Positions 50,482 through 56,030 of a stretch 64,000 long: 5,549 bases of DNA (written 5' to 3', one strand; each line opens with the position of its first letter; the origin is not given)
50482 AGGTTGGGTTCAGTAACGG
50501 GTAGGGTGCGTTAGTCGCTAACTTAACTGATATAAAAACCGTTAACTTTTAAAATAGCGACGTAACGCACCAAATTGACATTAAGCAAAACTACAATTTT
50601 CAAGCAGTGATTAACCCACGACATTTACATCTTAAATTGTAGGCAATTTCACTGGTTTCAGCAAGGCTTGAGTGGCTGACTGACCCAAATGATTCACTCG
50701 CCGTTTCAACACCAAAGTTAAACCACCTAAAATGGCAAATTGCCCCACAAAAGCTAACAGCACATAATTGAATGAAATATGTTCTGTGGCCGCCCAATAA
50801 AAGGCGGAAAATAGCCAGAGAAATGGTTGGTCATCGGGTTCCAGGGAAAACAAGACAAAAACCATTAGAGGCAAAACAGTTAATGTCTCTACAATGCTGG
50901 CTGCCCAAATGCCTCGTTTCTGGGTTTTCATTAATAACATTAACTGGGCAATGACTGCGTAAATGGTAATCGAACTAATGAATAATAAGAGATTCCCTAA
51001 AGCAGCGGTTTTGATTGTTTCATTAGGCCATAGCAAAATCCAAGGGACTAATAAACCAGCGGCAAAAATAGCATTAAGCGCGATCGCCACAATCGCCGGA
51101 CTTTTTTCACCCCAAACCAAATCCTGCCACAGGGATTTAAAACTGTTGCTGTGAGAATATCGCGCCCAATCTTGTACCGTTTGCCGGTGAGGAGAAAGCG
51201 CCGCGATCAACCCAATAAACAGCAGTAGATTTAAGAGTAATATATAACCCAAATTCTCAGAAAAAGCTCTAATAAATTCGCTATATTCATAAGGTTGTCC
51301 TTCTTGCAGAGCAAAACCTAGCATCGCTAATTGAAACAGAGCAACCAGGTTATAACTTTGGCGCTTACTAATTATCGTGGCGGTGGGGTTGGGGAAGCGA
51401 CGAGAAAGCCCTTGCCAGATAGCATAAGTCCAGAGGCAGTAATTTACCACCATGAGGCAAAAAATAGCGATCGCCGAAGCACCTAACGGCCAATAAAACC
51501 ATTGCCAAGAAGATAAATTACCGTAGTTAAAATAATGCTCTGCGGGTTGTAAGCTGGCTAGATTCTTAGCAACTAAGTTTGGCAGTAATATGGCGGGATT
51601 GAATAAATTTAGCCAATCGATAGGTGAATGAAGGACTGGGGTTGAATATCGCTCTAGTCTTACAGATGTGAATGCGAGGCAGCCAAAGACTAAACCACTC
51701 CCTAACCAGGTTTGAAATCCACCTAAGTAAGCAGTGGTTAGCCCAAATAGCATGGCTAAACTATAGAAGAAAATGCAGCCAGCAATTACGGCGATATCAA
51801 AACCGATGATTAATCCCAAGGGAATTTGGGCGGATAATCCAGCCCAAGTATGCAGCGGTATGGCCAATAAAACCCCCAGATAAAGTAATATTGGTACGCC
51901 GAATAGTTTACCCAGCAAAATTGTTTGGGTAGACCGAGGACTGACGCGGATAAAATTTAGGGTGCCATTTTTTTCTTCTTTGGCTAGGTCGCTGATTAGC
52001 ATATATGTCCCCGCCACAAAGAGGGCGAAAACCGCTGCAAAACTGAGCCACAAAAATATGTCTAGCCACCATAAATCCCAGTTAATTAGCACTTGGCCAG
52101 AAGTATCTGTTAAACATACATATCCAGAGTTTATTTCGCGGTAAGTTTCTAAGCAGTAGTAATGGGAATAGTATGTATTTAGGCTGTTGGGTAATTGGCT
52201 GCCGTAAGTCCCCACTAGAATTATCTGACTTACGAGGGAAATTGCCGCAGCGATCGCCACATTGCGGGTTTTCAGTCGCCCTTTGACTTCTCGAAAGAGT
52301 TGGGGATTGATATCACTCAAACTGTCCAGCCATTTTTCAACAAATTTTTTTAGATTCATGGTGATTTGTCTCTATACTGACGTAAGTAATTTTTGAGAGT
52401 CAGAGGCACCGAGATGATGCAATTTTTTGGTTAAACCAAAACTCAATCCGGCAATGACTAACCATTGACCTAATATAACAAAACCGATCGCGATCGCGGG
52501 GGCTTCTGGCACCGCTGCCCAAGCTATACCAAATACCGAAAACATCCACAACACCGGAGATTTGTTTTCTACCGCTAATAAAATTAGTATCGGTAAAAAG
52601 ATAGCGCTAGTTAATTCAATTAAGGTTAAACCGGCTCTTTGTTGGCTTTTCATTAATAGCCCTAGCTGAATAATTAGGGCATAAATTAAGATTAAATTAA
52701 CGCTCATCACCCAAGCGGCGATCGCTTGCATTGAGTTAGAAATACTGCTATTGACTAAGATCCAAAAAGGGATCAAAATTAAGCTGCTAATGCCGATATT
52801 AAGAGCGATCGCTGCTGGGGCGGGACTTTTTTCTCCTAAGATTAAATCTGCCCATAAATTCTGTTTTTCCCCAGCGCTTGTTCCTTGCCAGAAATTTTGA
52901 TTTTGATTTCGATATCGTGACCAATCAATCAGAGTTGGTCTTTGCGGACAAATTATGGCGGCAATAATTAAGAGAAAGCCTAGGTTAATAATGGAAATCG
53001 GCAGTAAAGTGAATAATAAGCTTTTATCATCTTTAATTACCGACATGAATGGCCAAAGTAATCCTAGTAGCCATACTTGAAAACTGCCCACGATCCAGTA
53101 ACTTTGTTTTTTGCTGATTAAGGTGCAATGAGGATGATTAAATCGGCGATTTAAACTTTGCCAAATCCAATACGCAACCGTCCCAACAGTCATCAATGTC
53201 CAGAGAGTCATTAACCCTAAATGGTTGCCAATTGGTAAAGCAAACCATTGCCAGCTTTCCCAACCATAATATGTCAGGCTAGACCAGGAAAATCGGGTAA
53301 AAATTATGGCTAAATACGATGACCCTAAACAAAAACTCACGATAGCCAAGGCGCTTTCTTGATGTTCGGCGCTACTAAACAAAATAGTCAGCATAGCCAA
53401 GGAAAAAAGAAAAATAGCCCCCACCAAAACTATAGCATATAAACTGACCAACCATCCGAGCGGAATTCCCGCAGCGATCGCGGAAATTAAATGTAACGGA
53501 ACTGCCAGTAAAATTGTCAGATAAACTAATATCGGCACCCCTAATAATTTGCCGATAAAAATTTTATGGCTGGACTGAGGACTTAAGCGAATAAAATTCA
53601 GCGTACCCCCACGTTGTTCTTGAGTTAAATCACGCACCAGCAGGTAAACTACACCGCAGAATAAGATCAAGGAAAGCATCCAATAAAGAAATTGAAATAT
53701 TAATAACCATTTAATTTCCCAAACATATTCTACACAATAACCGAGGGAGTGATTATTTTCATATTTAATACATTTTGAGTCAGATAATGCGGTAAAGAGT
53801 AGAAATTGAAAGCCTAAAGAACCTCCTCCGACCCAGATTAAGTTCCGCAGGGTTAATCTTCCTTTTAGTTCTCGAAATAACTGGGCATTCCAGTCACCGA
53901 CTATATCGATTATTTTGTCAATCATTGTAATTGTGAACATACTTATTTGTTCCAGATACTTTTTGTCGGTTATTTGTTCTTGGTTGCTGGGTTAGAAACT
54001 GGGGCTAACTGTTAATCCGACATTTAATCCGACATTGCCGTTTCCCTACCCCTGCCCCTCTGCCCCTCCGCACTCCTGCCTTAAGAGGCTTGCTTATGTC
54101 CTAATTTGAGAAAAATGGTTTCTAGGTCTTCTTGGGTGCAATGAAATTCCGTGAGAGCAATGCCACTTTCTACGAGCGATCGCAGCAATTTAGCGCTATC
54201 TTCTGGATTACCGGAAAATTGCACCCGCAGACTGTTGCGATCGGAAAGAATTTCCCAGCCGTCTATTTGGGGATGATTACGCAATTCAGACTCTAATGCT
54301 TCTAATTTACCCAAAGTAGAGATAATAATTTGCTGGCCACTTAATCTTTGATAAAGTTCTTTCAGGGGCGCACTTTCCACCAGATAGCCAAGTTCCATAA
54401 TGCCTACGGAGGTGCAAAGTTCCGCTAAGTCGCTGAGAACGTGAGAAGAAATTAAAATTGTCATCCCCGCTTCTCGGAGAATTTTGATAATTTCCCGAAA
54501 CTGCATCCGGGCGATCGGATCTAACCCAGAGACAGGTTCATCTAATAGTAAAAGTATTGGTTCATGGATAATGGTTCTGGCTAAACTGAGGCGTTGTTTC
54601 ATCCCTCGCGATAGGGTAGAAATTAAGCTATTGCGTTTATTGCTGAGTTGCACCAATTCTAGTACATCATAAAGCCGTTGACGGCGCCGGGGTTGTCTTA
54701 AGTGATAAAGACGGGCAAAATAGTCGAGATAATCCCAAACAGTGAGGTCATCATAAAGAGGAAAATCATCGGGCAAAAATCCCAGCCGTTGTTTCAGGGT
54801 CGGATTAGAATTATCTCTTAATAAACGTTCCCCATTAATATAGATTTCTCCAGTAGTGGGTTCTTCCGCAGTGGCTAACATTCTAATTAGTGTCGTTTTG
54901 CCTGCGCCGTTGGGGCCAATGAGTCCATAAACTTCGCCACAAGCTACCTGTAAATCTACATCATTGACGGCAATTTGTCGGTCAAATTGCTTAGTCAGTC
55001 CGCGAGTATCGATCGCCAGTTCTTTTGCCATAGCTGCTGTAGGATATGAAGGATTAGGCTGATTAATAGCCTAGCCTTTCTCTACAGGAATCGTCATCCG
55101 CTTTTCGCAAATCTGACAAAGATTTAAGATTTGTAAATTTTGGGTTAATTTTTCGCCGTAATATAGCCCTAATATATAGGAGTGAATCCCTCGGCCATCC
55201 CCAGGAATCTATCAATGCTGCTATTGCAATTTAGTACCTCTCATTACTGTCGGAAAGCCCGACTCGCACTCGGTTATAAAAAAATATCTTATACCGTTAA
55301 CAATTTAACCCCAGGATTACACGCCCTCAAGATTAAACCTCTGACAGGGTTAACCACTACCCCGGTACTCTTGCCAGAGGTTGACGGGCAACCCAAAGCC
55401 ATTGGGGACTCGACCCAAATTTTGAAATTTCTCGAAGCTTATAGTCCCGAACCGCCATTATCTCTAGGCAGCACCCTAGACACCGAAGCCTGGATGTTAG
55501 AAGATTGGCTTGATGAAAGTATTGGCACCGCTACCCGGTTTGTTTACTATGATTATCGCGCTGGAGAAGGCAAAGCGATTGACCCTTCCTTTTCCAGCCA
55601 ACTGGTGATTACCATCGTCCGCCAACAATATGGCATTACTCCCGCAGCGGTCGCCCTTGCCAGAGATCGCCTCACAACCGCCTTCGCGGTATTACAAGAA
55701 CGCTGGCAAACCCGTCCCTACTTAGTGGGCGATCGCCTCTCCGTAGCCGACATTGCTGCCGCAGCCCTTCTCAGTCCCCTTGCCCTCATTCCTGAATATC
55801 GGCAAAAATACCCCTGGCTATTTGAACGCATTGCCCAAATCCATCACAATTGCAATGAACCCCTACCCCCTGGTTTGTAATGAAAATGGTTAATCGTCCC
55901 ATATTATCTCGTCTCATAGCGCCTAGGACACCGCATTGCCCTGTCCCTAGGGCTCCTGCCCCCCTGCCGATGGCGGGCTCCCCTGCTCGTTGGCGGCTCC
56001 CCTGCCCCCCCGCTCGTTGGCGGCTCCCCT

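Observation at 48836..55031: One ABC ATPase followed by three tandem paralogous long ABC-2-like permeases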

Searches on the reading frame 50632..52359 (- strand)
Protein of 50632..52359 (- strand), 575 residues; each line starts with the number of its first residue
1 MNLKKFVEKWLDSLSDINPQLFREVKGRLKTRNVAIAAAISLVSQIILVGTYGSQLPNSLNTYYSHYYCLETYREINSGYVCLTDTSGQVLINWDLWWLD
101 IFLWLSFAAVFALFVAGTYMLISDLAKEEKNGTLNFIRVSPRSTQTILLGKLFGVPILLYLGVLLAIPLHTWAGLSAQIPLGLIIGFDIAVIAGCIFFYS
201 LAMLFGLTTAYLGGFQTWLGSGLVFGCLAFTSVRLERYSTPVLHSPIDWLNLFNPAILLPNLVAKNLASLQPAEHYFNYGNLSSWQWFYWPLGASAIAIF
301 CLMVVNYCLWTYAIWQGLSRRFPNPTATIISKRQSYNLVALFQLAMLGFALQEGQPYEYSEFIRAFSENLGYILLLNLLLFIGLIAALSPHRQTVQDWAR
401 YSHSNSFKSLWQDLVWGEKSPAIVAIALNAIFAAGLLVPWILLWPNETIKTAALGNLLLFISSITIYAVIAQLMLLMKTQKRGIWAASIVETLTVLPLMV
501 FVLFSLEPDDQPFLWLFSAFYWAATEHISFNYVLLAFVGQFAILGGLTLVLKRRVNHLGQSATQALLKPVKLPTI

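Call 3: search_protein_families(library=pfam, proteins=[window:50632-52359:-], max_evalue=1)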
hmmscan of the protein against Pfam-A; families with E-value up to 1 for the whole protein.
window:50632-52359:- (575 aa): 1 family
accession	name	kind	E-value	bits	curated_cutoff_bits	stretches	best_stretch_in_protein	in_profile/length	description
PF23933.1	DUF7269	-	0.79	10.2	29.1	0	525-561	19-55/162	Family of unknown function (DUF7269)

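Call 4: search_protein_families(library=ncbifam, proteins=[window:50632-52359:-], max_evalue=1)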
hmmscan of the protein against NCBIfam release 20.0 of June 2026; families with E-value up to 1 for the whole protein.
window:50632-52359:- (575 aa): 1 family
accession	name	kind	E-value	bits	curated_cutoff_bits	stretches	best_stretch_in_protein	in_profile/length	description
TIGR03518.1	ABC_perm_GldF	equivalog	0.01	15.8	288.5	1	110-166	60-114/240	gliding motility-associated ABC transporter permease subunit GldF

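Call 52: search_protein_families(library=padloc, proteins=[window:50632-52359:-], max_evalue=0.01)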
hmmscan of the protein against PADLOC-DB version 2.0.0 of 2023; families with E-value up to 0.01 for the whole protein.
window:50632-52359:- (575 aa): 0 families

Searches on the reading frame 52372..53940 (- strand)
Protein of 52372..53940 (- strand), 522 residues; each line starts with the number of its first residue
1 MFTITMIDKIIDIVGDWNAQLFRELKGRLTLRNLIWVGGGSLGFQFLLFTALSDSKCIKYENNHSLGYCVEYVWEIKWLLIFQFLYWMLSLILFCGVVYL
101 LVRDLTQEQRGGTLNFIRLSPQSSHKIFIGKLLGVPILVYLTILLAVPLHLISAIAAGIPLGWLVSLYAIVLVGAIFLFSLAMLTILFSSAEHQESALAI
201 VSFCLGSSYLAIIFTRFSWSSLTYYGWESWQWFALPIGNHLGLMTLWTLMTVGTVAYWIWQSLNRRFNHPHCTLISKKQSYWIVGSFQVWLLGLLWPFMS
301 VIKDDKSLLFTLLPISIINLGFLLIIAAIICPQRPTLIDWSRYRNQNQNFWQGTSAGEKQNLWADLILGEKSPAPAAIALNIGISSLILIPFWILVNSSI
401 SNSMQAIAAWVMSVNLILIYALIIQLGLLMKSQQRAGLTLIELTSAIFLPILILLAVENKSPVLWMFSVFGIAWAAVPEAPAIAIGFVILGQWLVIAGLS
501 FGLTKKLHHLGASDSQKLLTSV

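Call 3: search_protein_families(library=pfam, proteins=[window:52372-53940:-], max_evalue=1)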
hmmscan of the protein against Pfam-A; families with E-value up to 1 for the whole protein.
window:52372-53940:- (522 aa): 0 families

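Call 4: search_protein_families(library=ncbifam, proteins=[window:52372-53940:-], max_evalue=1)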
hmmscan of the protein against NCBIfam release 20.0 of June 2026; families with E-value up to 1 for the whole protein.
window:52372-53940:- (522 aa): 1 family
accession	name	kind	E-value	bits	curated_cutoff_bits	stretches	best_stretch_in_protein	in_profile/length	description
TIGR03518.1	ABC_perm_GldF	equivalog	0.00084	19.4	288.5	1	91-220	59-185/240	gliding motility-associated ABC transporter permease subunit GldF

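Call 7: search_solved_structures(query=A1, max_evalue=10)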
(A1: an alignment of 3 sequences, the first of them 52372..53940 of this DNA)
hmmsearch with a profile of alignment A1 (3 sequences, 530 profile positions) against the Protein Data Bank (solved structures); distinct sequences matched with E-value up to 10: 0.

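Call 52: search_protein_families(library=padloc, proteins=[window:52372-53940:-], max_evalue=0.01)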
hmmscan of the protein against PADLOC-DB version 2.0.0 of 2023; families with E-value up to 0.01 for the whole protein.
window:52372-53940:- (522 aa): 0 families

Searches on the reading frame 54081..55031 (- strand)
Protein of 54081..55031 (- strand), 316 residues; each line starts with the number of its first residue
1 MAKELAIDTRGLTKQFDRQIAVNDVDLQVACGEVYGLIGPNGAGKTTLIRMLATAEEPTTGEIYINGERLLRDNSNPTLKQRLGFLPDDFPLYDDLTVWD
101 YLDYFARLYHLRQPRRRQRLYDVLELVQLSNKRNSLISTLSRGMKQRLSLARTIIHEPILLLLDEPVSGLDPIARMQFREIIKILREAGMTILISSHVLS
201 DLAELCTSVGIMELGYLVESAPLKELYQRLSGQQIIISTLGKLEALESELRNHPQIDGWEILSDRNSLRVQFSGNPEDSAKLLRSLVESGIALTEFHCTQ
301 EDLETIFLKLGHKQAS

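Call 3: search_protein_families(library=pfam, proteins=[window:54081-55031:-], max_evalue=1)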
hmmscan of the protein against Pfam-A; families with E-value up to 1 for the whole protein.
window:54081-55031:- (316 aa): 24 families
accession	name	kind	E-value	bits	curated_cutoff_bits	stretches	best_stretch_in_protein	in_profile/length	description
PF00005.33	ABC_tran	-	1.3e-32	113.7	25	1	22-167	1-136/137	ABC transporter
PF13304.12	AAA_21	-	1.9e-12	48.3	27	2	82-197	166-298/304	AAA domain, putative AbiEii toxin, Type IV TA system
PF13401.12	AAA_22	-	0.0017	19.1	27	1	37-165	10-92/130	AAA domain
PF13732.12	DrrA1-3_C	-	0.0024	19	27.4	1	223-309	3-79/81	ATP-binding protein DrrA1-3-like, C-terminal domain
PF13521.12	AAA_28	-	0.0041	17.8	27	1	37-63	4-31/164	AAA domain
PF13173.12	AAA_14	-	0.0084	16.6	27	1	34-74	4-44/129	AAA domain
PF02463.25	SMC_N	-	0.012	15.5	40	0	34-49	26-41/220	RecF/RecN/SMC N terminal domain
PF03193.22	RsgA_GTPase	-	0.013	15.8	30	1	32-63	106-137/174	RsgA GTPase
PF13476.12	AAA_23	-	0.014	16.5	27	1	37-54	24-41/201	AAA domain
PF13166.12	AAA_13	-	0.024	13.8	36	1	39-76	23-60/713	AAA domain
PF13191.12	AAA_16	-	0.026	15.5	32.6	1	37-67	29-60/167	AAA ATPase domain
PF00004.35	AAA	-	0.027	15.4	21.2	1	37-55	3-21/131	ATPase family associated with various cellular activities (AAA)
PF20720.3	nSTAND3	-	0.03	14.5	27.2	1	37-56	22-41/155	Novel STAND NTPase 3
PF13238.12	AAA_18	-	0.033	15.1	29.4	0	37-55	3-21/128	AAA domain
PF13555.12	AAA_29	-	0.036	14.3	27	1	32-49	22-39/61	P-loop containing region of AAA domain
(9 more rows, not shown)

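Call 4: search_protein_families(library=ncbifam, proteins=[window:54081-55031:-], max_evalue=1)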
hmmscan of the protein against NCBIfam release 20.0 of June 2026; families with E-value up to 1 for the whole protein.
window:54081-55031:- (316 aa): 207 families (the best 25 are shown)
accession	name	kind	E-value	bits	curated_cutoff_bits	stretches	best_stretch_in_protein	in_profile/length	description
TIGR01188.1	drrA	subfamily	2.6e-65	220.7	312.45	1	14-310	1-300/302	daunorubicin resistance ABC transporter, ATP-binding protein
NF033858.1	ABC2_perm_RbbA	equivalog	1.8e-55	188.3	1050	1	3-234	263-492/909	ribosome-associated ATPase/putative transporter RbbA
TIGR03522.1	GldA_ABC_ATP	equivalog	2.1e-54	185.1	402.6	1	7-309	3-299/301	gliding motility-associated ABC transporter ATP-binding subunit GldA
TIGR03740.1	galliderm_ABC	subfamily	4.7e-51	173.6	309.75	1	8-218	2-203/223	lantibiotic protection ABC transporter ATP-binding subunit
NF010060.0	PRK13537.1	equivalog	7.1e-48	163.1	521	1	5-250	14-257/314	nodulation factor ABC transporter ATP-binding protein NodI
NF010059.0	PRK13536.1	equivalog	8.9e-44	149.6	549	1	3-252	40-287/342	nodulation factor ABC transporter ATP-binding protein NodI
NF040933.2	ABC_arch_GlcV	equivalog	4.8e-41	140.8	450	1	9-279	5-274/357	glucose ABC transporter ATP-binding protein GlcV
TIGR04406.1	LPS_export_lptB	equivalog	7.1e-41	140.1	240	1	9-227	4-223/239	LPS export ABC transporter ATP-binding protein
TIGR01288.1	nodI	equivalog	1.4e-40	139.2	424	1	4-253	2-249/303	nodulation factor ABC transporter ATP-binding protein NodI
TIGR03864.1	PQQ_ABC_ATP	hypoth_equivalog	2.8e-40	138.3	302.25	1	7-233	2-226/236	ABC transporter, ATP-binding subunit, PQQ-dependent alcohol dehydrogenase system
TIGR03265.1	PhnT2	equivalog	3.1e-40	138.5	457.7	1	8-255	6-250/353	putative 2-aminoethylphosphonate ABC transporter ATP-binding protein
TIGR02673.1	FtsE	equivalog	3.7e-39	134.6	264.85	1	10-199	5-197/214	cell division ATP-binding protein FtsE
TIGR01186.1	proV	subfamily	8.6e-39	133.7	326.6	1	19-219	6-210/363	betaine/proline/choline family ABC transporter ATP-binding protein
TIGR00968.1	3a0106s01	subfamily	6.5e-38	130.6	342.75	1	11-244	5-235/237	sulfate ABC transporter ATP-binding protein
NF006987.0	PRK09452.1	equivalog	6.9e-37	127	482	1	5-248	16-256/378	spermidine/putrescine ABC transporter ATP-binding protein PotA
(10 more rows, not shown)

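Call 52: search_protein_families(library=padloc, proteins=[window:54081-55031:-], max_evalue=0.01)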
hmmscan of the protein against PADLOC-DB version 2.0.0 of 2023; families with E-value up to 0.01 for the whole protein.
window:54081-55031:- (316 aa): 17 families
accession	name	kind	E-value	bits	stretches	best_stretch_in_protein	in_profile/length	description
PDLC04135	mad3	-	6.7e-25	86.4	2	123-209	247-334/374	mads_3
PDLC04140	mad8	-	1.3e-14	52.4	1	18-204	13-239/314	mads_8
PDLC02980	AriA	-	2.4e-11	42.2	2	120-197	200-298/304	-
PDLC04214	HEC-02A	-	6.9e-08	30.1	1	153-197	233-277/338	-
PDLC02914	ATPase-Toprim_I-B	-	3.1e-06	24.6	1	23-58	16-51/443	-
PDLC04175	HEC-01A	-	1.3e-05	22.5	0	29-53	22-46/363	-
PDLC04213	HEC-02A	-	3.4e-05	21.5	0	155-197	229-271/337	-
PDLC03878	NsnB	-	0.00023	19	0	37-68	26-60/345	-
PDLC04236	PDC-M01A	-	0.00093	16.4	0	33-55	64-86/388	-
PDLC04164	AriA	-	0.0011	16.5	0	24-54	19-49/253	-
PDLC02335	AbiLi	-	0.0011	16.1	1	34-56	78-100/326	AbiLi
PDLC00269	PtuA1|PtuA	-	0.0013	16.1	1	36-55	36-55/446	AAA ATPase domain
PDLC04235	PDC-M01A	-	0.0016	15.4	0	33-55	187-209/510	-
PDLC00075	GajA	-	0.0022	14.6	0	25-64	17-54/536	AAA ATPase domain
PDLC02358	Old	-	0.0027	14.6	0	157-197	284-324/578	Old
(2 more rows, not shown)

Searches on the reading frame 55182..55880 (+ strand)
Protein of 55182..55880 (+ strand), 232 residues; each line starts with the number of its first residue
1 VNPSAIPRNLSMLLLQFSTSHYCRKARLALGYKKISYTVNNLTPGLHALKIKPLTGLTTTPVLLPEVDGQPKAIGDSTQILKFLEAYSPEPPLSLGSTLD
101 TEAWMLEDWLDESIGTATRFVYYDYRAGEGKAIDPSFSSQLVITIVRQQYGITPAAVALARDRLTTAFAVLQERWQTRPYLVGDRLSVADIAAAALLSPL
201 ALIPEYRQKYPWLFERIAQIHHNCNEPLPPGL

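Call 3: search_protein_families(library=pfam, proteins=[window:55182-55880:+], max_evalue=1)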
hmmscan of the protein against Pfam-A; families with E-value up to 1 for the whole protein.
window:55182-55880:+ (232 aa): 8 families
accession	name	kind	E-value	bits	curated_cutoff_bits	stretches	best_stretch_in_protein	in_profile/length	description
PF13417.12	GST_N_3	-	3.7e-14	53.3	22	1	14-92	1-75/75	Glutathione S-transferase, N-terminal domain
PF13409.12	GST_N_2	-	3.3e-10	40.8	25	1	19-85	1-68/70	Glutathione S-transferase, N-terminal domain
PF13410.11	GST_C_2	-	3.5e-08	33.9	24.9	1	154-214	1-64/69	Glutathione S-transferase, C-terminal domain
PF00043.30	GST_C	-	3.2e-06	27.7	20.7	1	157-198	24-65/93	Glutathione S-transferase, C-terminal domain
PF00165.29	HTH_AraC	-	0.0001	22.8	26.6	0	137-156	20-39/42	Bacterial regulatory helix-turn-helix proteins, AraC family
PF14497.11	GST_C_3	-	0.00021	21.9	21.6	1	159-221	26-92/104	Glutathione S-transferase, C-terminal domain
PF17172.10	GST_N_4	-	0.16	13.1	30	1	60-123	34-94/99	Glutathione S-transferase N-terminal domain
PF22041.1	GST_C_7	-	0.18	12.2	27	1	158-199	65-107/140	Glutathione S-transferase, C-terminal domain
